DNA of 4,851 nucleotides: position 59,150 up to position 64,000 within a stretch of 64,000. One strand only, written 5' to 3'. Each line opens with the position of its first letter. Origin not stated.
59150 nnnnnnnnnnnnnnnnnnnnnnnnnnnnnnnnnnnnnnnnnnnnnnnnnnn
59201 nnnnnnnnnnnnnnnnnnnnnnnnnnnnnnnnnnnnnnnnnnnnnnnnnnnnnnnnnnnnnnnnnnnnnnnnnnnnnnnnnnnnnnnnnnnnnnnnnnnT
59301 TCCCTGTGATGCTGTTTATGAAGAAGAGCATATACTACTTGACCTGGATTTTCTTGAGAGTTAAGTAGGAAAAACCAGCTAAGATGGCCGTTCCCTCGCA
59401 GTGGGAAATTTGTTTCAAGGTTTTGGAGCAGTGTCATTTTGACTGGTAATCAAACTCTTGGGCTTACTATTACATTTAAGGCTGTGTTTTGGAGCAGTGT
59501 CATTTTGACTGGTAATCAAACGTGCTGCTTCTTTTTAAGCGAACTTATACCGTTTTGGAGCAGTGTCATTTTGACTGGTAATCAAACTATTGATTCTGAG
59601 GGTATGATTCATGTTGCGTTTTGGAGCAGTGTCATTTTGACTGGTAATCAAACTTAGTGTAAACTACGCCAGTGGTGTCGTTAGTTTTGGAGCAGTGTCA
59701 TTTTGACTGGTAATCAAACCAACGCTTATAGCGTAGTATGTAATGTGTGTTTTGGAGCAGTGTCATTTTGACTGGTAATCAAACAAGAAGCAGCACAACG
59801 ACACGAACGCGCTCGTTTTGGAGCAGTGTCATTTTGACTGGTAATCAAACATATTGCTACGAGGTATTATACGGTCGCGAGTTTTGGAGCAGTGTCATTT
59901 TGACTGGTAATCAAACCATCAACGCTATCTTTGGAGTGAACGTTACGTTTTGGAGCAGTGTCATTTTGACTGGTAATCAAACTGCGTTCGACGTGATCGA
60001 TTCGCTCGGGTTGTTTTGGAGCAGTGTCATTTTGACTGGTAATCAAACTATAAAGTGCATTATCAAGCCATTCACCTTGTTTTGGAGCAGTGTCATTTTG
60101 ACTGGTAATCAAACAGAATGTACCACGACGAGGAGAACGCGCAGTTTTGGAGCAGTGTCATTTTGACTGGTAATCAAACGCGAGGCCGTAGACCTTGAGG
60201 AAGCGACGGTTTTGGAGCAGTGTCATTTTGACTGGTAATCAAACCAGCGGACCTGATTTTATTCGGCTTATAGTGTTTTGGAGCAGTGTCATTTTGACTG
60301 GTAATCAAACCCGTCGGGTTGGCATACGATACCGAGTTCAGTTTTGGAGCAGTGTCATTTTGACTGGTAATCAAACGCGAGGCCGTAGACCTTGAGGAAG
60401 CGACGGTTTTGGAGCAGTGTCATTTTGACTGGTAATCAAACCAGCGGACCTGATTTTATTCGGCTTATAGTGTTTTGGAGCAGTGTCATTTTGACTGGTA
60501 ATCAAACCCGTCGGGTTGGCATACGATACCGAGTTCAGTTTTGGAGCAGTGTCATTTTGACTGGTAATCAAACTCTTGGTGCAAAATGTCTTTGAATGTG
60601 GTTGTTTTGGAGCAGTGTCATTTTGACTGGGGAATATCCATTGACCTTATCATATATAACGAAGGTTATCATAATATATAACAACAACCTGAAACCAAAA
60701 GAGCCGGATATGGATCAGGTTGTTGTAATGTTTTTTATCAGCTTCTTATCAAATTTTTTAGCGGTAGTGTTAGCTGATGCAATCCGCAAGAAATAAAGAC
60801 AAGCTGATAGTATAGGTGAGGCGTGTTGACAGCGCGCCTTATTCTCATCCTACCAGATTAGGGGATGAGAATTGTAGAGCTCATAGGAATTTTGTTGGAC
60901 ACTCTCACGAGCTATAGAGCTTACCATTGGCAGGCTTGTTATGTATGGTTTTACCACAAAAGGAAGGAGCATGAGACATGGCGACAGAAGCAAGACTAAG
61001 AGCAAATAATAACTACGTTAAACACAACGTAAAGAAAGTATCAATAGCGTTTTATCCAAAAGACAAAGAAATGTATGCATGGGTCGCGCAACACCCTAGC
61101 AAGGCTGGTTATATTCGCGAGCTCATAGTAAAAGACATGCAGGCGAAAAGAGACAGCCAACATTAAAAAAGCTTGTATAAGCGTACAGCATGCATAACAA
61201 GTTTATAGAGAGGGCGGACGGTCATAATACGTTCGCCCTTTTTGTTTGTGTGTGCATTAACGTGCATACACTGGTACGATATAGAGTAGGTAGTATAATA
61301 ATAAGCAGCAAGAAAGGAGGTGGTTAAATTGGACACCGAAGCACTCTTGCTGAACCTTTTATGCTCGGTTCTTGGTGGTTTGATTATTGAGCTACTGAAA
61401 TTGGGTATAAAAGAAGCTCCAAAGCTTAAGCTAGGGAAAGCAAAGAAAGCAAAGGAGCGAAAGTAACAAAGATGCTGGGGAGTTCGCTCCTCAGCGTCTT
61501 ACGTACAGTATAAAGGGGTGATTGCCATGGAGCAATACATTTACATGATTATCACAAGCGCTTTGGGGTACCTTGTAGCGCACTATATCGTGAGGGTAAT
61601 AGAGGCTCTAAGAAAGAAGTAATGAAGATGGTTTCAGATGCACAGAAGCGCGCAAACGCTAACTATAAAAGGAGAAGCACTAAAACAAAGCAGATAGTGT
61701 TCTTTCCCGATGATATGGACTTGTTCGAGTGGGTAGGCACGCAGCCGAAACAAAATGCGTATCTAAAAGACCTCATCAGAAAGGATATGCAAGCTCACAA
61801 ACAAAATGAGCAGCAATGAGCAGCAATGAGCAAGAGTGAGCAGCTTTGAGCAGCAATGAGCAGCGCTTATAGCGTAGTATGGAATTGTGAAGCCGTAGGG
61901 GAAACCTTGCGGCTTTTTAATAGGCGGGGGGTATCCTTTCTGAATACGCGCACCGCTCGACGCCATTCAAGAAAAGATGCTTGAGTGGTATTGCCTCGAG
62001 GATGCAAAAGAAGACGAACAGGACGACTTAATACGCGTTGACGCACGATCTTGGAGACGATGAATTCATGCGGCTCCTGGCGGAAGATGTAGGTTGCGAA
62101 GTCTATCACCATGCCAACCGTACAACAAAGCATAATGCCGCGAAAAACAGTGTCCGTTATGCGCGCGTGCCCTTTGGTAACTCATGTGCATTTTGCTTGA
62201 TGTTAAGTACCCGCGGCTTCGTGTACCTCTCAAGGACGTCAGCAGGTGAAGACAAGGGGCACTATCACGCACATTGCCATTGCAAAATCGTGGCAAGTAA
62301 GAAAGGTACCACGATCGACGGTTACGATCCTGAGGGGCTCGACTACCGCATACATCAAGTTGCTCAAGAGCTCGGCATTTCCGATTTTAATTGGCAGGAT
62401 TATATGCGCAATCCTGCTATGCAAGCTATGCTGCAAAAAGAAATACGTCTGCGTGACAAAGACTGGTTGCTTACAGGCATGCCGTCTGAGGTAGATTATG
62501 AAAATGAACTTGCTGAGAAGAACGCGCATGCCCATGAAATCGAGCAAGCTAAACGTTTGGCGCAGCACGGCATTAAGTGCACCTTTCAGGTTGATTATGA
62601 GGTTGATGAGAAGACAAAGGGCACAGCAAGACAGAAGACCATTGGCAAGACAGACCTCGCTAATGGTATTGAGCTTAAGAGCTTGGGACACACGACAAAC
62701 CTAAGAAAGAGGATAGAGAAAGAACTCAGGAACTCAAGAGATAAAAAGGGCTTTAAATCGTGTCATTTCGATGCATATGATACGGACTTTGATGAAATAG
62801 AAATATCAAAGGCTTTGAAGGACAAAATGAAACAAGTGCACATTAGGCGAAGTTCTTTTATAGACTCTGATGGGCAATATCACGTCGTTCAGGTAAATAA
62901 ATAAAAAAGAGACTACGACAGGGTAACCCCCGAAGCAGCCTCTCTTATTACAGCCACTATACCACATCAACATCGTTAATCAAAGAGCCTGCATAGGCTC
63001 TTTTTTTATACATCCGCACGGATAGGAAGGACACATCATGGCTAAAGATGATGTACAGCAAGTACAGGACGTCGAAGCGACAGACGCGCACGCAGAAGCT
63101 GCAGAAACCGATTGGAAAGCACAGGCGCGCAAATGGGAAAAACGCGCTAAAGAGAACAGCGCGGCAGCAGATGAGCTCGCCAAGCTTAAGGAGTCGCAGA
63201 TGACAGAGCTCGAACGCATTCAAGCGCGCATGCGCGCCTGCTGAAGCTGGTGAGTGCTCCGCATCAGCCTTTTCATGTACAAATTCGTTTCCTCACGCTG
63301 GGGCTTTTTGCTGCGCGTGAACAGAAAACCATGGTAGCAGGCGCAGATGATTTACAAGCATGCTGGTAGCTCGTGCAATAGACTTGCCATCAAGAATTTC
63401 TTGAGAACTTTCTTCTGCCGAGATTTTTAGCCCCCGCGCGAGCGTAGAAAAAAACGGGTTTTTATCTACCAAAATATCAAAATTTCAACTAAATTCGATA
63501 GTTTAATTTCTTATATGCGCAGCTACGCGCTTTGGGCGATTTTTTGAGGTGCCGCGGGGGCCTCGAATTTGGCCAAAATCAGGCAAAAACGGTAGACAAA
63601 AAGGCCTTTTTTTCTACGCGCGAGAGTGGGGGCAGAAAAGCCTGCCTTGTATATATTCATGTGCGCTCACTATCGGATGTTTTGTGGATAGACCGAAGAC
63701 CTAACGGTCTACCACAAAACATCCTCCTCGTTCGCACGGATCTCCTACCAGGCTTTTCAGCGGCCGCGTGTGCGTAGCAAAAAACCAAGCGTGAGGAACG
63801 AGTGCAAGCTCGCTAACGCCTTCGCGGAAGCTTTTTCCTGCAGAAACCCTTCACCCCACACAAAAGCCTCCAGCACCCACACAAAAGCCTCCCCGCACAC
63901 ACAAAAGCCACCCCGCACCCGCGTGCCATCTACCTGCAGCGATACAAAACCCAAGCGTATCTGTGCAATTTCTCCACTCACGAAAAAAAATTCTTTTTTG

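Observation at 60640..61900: Unannotated mini-gene cluster right after the CRISPR array: duplicated small TM peptide + RHH protein modules plus a third Lys-tailed peptide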

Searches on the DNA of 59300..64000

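Call 50: search_rna_families(source=window, start=59300, end=64000, threshold=evalue, max_evalue=1)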
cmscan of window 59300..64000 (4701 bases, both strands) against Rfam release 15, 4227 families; matches with E-value up to 1: 4.
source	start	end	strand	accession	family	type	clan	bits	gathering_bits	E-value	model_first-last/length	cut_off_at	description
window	60674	60812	-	RF01568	DdR18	Gene; snRNA; snoRNA; HACA-box;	-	27.2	80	0.26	1-147/147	no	Dictyostelium snoRNA DdR18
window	61445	61495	-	RF04343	Plastid-psbA-2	Cis-reg;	CL00153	23.6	55.8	0.37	1-60/60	no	Plastid-psbA-2 3UTR RNA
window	61163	61250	+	RF00558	L20_leader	Cis-reg; leader;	-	22.1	58.7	0.5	1-127/127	no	Ribosomal protein L20 leader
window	61199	61260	-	RF02066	STnc320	Gene; sRNA;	-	21.9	50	0.92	1-55/55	no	Salmonella enterica sRNA STnc320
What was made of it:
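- On Type I toxin families (Fst/Ldr, Hok/Gef, TxpA/BsrG, Ibs, TisB, ...): Rfam finds nothing (call 50).
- Tried and rejected: Rfam at E up to 1 over 59300-64000 returned only noise (call 50).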

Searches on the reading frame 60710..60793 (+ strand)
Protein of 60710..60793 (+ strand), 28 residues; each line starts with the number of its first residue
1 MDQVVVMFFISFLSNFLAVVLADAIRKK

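Call 5: search_protein_families(library=pfam, max_evalue=10, proteins=[window:60710-60793:+])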
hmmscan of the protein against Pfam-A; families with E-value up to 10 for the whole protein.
seq(28 aa): 0 families

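Call 6: search_protein_families(library=phrogs, max_evalue=10, proteins=[window:60710-60793:+])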
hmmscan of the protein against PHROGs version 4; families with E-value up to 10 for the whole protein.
seq(28 aa): 1 family
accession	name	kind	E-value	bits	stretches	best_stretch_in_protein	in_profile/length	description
phrog_23908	-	unknown function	2.1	9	1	1-14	1-14/29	-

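Call 13: search_protein_families(library=ncbifam, max_evalue=10, proteins=[window:60710-60793:+])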
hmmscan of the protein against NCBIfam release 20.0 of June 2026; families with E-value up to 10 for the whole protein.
seq(28 aa): 0 families

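Call 14: search_protein_families(library=padloc, max_evalue=10, proteins=[window:60710-60793:+])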
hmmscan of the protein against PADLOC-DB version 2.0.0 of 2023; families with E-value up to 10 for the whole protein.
seq(28 aa): 0 families
